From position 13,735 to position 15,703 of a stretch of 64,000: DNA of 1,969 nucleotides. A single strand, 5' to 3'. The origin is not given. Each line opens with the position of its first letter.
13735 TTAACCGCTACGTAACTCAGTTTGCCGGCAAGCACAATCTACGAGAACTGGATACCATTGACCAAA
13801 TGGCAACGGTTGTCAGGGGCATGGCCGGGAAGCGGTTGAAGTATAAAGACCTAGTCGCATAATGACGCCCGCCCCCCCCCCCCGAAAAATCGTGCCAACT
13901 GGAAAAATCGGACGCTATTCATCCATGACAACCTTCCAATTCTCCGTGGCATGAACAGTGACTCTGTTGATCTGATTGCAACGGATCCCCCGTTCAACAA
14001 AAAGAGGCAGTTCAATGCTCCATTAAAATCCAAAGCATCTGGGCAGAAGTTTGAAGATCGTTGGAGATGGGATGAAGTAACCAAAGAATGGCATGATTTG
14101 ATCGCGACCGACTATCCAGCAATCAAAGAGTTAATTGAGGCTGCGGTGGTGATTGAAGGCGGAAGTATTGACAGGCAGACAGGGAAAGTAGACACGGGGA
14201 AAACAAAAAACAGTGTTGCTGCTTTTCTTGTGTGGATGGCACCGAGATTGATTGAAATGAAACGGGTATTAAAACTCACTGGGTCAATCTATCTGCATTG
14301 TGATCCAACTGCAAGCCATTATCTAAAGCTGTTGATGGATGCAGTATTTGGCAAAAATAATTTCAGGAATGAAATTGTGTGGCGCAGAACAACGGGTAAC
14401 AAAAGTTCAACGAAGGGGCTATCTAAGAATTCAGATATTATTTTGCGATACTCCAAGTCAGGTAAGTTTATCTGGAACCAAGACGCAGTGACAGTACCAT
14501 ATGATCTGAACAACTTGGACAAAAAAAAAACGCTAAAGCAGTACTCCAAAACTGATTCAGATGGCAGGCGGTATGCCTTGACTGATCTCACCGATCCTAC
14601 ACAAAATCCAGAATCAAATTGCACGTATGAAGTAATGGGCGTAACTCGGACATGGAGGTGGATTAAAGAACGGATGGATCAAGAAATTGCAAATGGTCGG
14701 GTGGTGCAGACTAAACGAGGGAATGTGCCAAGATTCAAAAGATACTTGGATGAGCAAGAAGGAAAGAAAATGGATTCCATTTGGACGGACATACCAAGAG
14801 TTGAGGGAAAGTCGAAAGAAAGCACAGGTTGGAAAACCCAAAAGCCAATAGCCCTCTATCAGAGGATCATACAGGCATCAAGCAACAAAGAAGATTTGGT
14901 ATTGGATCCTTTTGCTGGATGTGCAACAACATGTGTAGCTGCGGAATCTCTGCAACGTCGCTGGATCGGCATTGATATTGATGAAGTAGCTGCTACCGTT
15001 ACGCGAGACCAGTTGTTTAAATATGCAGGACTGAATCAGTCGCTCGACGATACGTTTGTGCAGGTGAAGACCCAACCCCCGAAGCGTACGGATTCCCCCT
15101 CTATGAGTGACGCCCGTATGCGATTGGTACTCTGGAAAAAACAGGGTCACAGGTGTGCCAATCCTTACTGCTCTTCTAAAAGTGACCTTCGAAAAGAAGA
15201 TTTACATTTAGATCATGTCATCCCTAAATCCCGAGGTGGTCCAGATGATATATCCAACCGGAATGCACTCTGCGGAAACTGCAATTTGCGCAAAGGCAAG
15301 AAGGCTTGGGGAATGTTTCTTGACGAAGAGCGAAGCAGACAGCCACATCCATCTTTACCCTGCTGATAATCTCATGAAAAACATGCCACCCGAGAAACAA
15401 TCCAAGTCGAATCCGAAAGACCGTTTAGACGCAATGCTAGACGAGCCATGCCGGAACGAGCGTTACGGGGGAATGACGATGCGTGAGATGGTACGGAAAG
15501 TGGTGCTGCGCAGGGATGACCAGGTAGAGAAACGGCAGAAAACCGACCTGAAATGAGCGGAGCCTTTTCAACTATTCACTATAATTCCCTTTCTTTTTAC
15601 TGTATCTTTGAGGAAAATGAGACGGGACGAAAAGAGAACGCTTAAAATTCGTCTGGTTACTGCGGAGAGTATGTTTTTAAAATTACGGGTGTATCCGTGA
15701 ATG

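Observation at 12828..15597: IS1595-family transposon with intact 24-bp inverted repeats, an 8-bp target duplication and a methylase-HNH passenger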

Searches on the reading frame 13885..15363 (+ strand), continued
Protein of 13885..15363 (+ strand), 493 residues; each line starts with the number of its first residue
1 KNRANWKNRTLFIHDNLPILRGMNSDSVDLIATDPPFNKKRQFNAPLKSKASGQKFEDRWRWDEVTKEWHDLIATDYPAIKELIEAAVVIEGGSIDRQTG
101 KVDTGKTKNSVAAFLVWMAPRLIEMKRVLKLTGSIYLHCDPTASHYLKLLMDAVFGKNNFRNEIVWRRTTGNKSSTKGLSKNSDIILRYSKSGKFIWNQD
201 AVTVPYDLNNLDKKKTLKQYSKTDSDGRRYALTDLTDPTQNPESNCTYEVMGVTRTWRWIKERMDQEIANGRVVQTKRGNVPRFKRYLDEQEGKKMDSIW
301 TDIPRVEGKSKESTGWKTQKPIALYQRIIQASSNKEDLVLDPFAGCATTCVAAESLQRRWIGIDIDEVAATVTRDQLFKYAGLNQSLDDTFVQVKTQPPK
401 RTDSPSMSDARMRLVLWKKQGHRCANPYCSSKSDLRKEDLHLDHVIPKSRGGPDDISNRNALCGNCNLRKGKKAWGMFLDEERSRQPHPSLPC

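Call 89: predict_structure(alignment_id=A1)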
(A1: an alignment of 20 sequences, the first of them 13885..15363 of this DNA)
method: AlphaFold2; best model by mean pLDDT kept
length: 493 residues; sequences in the alignment: 20
mean_pLDDT: 68.1   pTM: 0.62
mean pLDDT of the five models: 68.1, 67.1, 66.0, 65.3, 64.0
residues with pLDDT >= 90: 19; 70-90: 230; 50-70: 138; < 50: 106
segments of 3 or more residues with pLDDT < 50: 1-5, 39-43, 170-180, 195-202, 296-299, 301-318, 385-388, 422-452, 464-475, 488-493
pLDDT, mean of each block of 10 residues (from residue 1): 57 84 83 69 53 58 55 70 87 80 74 84 89 84 82 86 61 44 73 52 58 71 85 73 67 83 87 83 86 55 44 48 80 84 81 88 82 77 53 78 57 54 46 47 47 51 48 51 55 40
secondary structure, 60 per line:
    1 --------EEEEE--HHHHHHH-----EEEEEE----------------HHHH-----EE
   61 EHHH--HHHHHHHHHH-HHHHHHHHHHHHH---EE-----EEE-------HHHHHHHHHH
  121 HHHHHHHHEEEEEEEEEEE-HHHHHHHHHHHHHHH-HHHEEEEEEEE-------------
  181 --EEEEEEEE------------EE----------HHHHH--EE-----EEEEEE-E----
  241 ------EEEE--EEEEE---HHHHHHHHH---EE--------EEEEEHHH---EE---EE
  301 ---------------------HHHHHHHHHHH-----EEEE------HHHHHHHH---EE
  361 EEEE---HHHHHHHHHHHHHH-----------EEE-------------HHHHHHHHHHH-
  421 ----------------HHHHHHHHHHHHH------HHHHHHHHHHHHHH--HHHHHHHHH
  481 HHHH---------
elements in order: E9-13 H16-22 E28-33 H50-53 E59-61 H67-76 H78-90 E101-103 H111-128 E129-139 H141-155 E160-167 E183-190 H215-219 E229-234 E247-250 E253-257 H261-269 E283-287 H322-332 E338-341 H348-355 E359-364 H368-381 E393-395 H409-419 H437-449 H456-469 H472-484

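Call 92: fold_search(model_id=the predicted structure, library=pdb)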
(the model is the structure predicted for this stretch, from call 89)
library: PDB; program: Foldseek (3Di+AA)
matches with E <= 10: 595; with E <= 0.001: 46
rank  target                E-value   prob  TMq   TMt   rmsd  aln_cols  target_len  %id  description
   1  4zcf_B                2.6e-17  1.00  0.39  0.33  12.8       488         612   18  Structural basis of asymmetric DNA methylation and ATP-triggered long-range diffusion by EcoP15I (released 2015-07-29)
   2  4zcf_A                1.2e-16  1.00  0.42  0.35  11.2       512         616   17  Structural basis of asymmetric DNA methylation and ATP-triggered long-range diffusion by EcoP15I (released 2015-07-29)
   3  6k0w_A                1.2e-13  1.00  0.37  0.35  17.2       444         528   17  DNA methyltransferase in complex with sinefungin (released 2019-12-11)
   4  8urk_D                2.8e-12  1.00  0.34  0.63   7.9       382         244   18  Crystal structure of DNA N6-Adenine Methyltransferase M.BceJIV from Burkholderia cenocepacia in complex with duplex DN (released 2024-09-11)
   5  6k0w_B                4.3e-12  1.00  0.37  0.37  15.9       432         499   16  DNA methyltransferase in complex with sinefungin (released 2019-12-11)
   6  6pbd_A                1.0e-11  1.00  0.35  0.48  24.9       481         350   18  DNA N6-Adenine Methyltransferase CcrM In Complex with Double-Stranded DNA Oligonucleotide Containing Its Recognition S (released 2019-10-23)
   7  6k0w_D                1.0e-11  1.00  0.34  0.39  17.1       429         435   16  DNA methyltransferase in complex with sinefungin (released 2019-12-11)
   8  9c3u_A                1.2e-11  1.00  0.36  0.67   7.5       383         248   17  Crystal structure of DNA N6-Adenine Methyltransferase M.BceJIV from Burkholderia cenocepacia in complex with duplex DN (released 2024-09-11)
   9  9c3s_A                1.2e-11  1.00  0.35  0.66   9.5       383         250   17  Crystal structure of DNA N6-Adenine Methyltransferase M.BceJIV from Burkholderia cenocepacia in complex with duplex DN (released 2024-09-11)
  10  1g60_A                1.9e-11  1.00  0.34  0.67   8.7       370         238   18  Crystal Structure of Methyltransferase MboIIa (Moraxella bovis) (released 2002-05-01)
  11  8urk_A                2.7e-11  1.00  0.35  0.65   9.5       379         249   17  Crystal structure of DNA N6-Adenine Methyltransferase M.BceJIV from Burkholderia cenocepacia in complex with duplex DN (released 2024-09-11)
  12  6pbd_B                3.4e-11  1.00  0.32  0.46  16.1       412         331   17  DNA N6-Adenine Methyltransferase CcrM In Complex with Double-Stranded DNA Oligonucleotide Containing Its Recognition S (released 2019-10-23)
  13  6k0w_C                4.2e-11  1.00  0.33  0.37  17.1       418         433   16  DNA methyltransferase in complex with sinefungin (released 2019-12-11)
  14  9c3s_D                6.6e-11  1.00  0.34  0.66   8.7       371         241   18  Crystal structure of DNA N6-Adenine Methyltransferase M.BceJIV from Burkholderia cenocepacia in complex with duplex DN (released 2024-09-11)
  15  7dsu_B                1.5e-10  1.00  0.35  0.41  18.4       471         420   15  Structure of Mod subunit of the Type III restriction-modification enzyme Mbo45V (released 2022-01-05)
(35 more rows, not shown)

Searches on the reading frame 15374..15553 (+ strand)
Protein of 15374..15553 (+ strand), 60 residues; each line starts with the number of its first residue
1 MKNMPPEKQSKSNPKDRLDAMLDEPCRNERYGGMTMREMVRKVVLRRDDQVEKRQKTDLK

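Call 9: search_protein_families(library=pfam, proteins=[window:15374-15553:+], max_evalue=0.01)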
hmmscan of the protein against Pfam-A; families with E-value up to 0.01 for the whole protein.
window:15374-15553:+ (60 aa): 0 families

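Call 10: search_protein_families(library=ncbifam, proteins=[window:15374-15553:+], max_evalue=0.01)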
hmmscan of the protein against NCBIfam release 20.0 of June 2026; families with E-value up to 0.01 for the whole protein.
window:15374-15553:+ (60 aa): 0 families

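Call 40: search_protein_families(library=padloc, proteins=[window:15374-15553:+], max_evalue=0.01)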
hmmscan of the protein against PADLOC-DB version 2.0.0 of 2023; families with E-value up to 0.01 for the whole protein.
window:15374-15553:+ (60 aa): 0 families
